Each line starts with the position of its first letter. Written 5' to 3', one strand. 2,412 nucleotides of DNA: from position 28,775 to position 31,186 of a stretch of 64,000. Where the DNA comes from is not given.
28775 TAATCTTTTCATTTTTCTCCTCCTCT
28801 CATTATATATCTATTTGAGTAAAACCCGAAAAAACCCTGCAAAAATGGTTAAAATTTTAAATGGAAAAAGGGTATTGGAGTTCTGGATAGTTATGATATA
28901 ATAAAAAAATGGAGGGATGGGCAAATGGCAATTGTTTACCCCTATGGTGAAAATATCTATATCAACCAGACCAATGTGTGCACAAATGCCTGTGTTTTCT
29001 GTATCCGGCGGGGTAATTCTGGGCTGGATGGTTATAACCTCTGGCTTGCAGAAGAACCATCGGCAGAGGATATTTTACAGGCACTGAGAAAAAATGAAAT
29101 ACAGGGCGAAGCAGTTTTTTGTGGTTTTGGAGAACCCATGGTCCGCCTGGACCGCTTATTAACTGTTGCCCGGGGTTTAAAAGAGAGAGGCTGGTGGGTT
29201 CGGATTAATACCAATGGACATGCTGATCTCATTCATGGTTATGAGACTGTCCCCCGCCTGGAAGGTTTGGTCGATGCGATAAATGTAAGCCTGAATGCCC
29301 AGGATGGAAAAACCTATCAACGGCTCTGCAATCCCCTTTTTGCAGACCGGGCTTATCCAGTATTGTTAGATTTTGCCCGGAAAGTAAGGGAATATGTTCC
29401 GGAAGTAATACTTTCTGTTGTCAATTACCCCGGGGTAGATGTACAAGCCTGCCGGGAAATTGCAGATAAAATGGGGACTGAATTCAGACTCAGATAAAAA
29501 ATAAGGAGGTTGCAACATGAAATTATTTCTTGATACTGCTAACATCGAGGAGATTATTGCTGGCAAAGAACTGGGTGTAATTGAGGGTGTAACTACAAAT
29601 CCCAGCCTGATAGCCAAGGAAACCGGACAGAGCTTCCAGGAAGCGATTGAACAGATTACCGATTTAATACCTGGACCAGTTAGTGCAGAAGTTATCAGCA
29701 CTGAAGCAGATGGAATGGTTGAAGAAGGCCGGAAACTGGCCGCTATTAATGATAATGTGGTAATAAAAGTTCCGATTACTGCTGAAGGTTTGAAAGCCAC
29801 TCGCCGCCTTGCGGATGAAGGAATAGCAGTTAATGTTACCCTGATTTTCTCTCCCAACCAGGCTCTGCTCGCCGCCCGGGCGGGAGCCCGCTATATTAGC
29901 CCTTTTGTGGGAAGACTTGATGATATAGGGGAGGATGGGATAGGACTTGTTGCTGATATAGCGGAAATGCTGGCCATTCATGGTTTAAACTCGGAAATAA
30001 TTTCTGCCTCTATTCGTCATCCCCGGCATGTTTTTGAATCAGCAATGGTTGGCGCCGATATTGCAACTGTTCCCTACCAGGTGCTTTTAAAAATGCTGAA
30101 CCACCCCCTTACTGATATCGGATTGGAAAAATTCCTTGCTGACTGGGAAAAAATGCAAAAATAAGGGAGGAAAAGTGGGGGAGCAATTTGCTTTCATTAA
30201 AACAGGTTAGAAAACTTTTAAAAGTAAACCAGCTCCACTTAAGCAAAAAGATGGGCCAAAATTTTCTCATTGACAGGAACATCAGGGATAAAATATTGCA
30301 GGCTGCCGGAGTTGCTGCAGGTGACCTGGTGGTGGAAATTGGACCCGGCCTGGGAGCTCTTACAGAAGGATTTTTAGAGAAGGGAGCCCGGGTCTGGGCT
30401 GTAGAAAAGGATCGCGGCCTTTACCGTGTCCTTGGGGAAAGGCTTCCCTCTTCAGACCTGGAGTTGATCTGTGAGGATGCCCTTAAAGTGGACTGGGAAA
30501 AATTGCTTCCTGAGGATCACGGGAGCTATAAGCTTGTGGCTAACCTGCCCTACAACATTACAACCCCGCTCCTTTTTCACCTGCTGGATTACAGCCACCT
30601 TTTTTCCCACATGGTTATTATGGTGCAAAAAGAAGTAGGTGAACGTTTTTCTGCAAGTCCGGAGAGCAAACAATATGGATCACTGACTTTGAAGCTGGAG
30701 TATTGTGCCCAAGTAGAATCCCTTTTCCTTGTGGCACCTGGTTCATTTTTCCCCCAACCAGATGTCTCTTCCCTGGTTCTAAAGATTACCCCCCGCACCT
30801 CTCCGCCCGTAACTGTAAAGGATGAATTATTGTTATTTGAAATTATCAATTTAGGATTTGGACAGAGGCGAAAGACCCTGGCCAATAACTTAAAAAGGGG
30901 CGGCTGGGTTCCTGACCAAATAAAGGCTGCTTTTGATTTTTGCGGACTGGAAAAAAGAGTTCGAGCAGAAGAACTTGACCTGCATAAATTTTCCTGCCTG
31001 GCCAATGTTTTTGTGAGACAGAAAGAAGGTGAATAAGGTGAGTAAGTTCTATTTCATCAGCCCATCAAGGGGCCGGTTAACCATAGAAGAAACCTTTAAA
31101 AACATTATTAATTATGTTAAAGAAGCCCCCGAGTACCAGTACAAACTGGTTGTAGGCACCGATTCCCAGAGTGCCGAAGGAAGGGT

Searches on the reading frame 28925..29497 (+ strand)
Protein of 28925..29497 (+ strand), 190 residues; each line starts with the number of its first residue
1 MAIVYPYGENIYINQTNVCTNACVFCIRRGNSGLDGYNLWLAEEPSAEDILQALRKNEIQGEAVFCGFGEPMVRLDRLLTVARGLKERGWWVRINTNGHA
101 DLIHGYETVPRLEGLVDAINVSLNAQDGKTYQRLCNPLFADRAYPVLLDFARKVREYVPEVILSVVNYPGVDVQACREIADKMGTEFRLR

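Call 8: search_protein_families(library=pfam, proteins=[window:28925-29497:+], max_evalue=1)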
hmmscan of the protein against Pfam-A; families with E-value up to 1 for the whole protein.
window:28925-29497:+ (190 aa): 2 families
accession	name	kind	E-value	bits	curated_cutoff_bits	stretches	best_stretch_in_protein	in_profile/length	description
PF04055.27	Radical_SAM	-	2.9e-13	50.8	29.5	1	14-181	2-164/166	Radical SAM superfamily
PF13353.11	Fer4_12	-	0.12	13.2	22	1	19-89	15-81/137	4Fe-4S single cluster domain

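Call 59: search_protein_families(library=ncbifam, proteins=[window:28925-29497:+], max_evalue=0.00001)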
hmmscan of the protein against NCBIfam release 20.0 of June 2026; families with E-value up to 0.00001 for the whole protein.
window:28925-29497:+ (190 aa): 4 families
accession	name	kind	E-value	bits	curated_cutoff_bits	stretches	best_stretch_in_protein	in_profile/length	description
TIGR04038.1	tatD_link_rSAM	subfamily_domain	4.4e-68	228.9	129.7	1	3-190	2-189/192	TatD family nuclease-associated radical SAM protein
TIGR04100.1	rSAM_pair_X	hypoth_equivalog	2.4e-56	190.5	262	1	3-190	2-194/197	TIGR04100 family radical SAM protein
TIGR04317.1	W_rSAM_matur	equivalog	6.2e-11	42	380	1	10-166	5-155/349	tungsten cofactor oxidoreductase radical SAM maturase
TIGR02668.1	moaA_archaeal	equivalog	4.2e-08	32.5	325.25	1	10-137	11-130/303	GTP 3',8-cyclase MoaA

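Call 66: find_homologous_proteins(query=window:28925-29497:+, max_evalue=1e-30)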
Query window:28925-29497:+ (190 aa): 650 proteins with E <= 1e-30 among 893 candidates; the best 120 are listed.
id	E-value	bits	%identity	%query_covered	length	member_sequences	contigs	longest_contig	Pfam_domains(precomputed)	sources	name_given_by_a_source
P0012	1.5e-125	434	99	100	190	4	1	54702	PF04055.28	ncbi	-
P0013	1.7e-100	353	76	100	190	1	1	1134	PF04055.28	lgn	-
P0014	2.3e-97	342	79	100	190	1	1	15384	PF04055.28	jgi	-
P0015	4.9e-94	331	76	100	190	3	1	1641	PF04055.28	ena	-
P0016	1.6e-89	317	73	100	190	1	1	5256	PF04055.28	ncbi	-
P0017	8.6e-78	278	63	100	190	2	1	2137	PF04055.28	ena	-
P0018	1.3e-64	235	56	100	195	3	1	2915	PF04055.28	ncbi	-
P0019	1.0e-61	226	53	99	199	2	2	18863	PF04055.28,PF13353.12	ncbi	ncbi:MAG: TatD family nuclease-associated radical SAM protein [Desulfofundulus sp.]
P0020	3.6e-61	224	52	99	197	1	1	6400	PF04055.28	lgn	-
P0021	8.7e-61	223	52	100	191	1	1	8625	PF04055.28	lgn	-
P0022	2.0e-59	219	50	99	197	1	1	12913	PF04055.28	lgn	-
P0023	2.1e-59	218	52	99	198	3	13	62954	PF04055.28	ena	-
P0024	5.0e-57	211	52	100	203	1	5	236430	PF04055.28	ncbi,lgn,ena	-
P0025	5.9e-57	210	51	99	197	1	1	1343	PF04055.28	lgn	-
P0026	6.1e-57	210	51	100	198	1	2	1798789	PF04055.28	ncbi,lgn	ncbi:hypothetical protein JCM39194_06290 [Desulfotomaculum varum]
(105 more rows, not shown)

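Call 68: find_encoding_contigs(protein=P0017, flank=10000, max_places=3)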
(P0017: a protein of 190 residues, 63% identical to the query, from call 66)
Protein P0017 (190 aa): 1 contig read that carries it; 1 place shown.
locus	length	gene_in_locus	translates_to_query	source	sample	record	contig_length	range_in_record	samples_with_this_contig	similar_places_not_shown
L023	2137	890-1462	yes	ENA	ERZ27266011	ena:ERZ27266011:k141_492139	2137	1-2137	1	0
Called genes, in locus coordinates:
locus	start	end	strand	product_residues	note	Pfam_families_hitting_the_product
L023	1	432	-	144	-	?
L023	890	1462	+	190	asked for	PF04055:Radical_SAM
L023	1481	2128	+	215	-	PF00923:TAL_FSA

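Call 69: find_encoding_contigs(protein=P0018, flank=10000, max_places=3)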
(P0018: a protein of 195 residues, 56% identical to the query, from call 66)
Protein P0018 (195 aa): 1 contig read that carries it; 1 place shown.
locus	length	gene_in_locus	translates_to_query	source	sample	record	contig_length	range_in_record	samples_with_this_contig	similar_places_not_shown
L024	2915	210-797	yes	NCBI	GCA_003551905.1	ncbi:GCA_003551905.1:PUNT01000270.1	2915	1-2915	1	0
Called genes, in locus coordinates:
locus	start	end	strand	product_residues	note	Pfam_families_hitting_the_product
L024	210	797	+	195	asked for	PF04055:Radical_SAM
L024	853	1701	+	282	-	PF00398:RrnaAD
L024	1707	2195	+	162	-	PF04308:RNaseH_like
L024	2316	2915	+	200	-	?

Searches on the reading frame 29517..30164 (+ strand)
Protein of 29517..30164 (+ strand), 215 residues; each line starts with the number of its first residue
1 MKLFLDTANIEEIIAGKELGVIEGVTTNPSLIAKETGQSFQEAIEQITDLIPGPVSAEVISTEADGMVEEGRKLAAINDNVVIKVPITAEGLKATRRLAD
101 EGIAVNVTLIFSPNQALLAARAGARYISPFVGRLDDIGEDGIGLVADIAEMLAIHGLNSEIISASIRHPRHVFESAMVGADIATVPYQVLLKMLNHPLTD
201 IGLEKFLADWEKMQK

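Call 59: search_protein_families(library=ncbifam, proteins=[window:29517-30164:+], max_evalue=0.00001)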
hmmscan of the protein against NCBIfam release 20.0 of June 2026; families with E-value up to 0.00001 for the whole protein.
window:29517-30164:+ (215 aa): 11 families
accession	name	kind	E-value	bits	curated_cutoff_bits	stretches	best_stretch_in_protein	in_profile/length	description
TIGR00875.1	fsa_talC_mipB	equivalog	8.3e-94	313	245.95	1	1-213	1-212/213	fructose-6-phosphate aldolase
NF009296.0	PRK12653.1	subfamily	4.8e-51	173.6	306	1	1-212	1-213/220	fructose-6-phosphate aldolase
NF009299.0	PRK12656.1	equivalog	4.2e-35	121.3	214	1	1-214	1-217/222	fructose-6-phosphate aldolase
TIGR02134.1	transald_staph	equivalog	1.2e-25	90.6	281.95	1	2-195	7-208/236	transaldolase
TIGR00874.1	talAB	equivalog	4.3e-21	75.6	396.2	1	46-194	82-251/317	transaldolase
NF008965.0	PRK12309.1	equivalog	2.3e-17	63.1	550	1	46-192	88-255/392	transaldolase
NF009001.0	PRK12346.1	subfamily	2.6e-16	60.1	439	1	47-187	84-245/316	transaldolase A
NF002881.0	PRK03343.1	subfamily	1.3e-14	54.1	367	1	48-122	100-179/370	transaldolase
NF003026.0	PRK03903.1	equivalog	2.7e-13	49.8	344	1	60-121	102-165/323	transaldolase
NF007080.0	PRK09533.1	equivalog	4.1e-11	41.5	712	1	58-115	110-172/949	bifunctional transaldolase/phosoglucose isomerase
TIGR00876.1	tal_mycobact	equivalog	1.1e-10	41.4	233.75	1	58-116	99-162/350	transaldolase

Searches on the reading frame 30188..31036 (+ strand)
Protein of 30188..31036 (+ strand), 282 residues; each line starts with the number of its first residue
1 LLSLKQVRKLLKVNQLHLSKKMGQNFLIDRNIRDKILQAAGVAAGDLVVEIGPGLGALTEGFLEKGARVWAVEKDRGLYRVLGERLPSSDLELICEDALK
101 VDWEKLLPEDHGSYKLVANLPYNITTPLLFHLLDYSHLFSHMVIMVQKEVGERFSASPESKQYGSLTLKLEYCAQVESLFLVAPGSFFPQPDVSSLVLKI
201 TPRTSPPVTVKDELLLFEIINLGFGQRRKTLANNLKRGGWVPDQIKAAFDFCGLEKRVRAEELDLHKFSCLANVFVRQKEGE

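Call 59: search_protein_families(library=ncbifam, proteins=[window:30188-31036:+], max_evalue=0.00001)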
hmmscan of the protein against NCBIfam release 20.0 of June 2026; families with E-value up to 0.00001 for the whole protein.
window:30188-31036:+ (282 aa): 21 families
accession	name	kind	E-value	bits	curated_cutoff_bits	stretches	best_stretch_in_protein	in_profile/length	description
TIGR00755.1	ksgA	equivalog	3.3e-72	242.9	171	1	18-274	3-255/256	16S rRNA (adenine(1518)-N(6)/adenine(1519)-N(6))-dimethyltransferase RsmA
NF000499.2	Erm23S_rRNA_broad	equivalog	1.3e-37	129.6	212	1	23-269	2-238/244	23S ribosomal RNA methyltransferase Erm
NF011486.0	PRK14896.1-1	equivalog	1.3e-35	122.8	450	1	21-277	25-278/284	16S ribosomal RNA methyltransferase A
NF000337.1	erm_SHROVE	exception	2.2e-19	69.8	320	1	19-258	3-233/248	ErmE/ErmH/ErmO/ErmR family 23S rRNA (adenine(2058)-N(6))-methyltransferase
NF000411.1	Erm45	exception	4.9e-16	59.3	525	1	21-205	6-180/245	23S rRNA (adenine(2058)-N(6))-methyltransferase Erm(45)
NF042988.1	Erm46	exception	6.5e-15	55.1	503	1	21-211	10-188/255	23S rRNA (adenine(2058)-N(6))-methyltransferase Erm(46)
NF000077.1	Erm42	exception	9.5e-15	54.6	600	1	9-175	5-166/303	23S rRNA (adenine(2058)-N(6))-methyltransferase Erm(42)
NF012222.1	erm_A_23S_MT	exception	6.8e-14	52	475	1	21-212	7-187/243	23S rRNA (adenine(2058)-N(6))-methyltransferase Erm(A)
NF042938.1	Erm55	exception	7.9e-14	51.3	525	1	21-210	10-187/270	23S rRNA (adenine(2058)-N(6))-methyltransferase Erm(55)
NF012218.0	erm_38_23S_MT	exception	2.7e-13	49.6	800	1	17-237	6-222/386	23S rRNA (adenine(2058)-N(6))-methyltransferase Erm(38)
NF000412.1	Erm43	exception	8.3e-12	45.1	500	1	21-213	7-188/243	23S rRNA (adenine(2058)-N(6))-methyltransferase Erm(43)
NF000058.2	Erm41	exception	2.3e-11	43.9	350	1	32-139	19-121/173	23S rRNA (adenine(2058)-N(6))-methyltransferase Erm(41)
NF012223.0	erm_F_23S_MT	exception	6.8e-11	42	575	1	22-201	11-183/266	23S rRNA (adenine(2058)-N(6))-methyltransferase Erm(F)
NF012220.1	erm_B_23S_MT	exception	1.3e-10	41.3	525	1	21-205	6-180/245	23S rRNA (adenine(2058)-N(6))-methyltransferase Erm(B)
NF012219.1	erm_C_23S_MT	exception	1.3e-10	41.3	530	1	21-205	7-181/244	23S rRNA (adenine(2058)-N(6))-methyltransferase Erm(C)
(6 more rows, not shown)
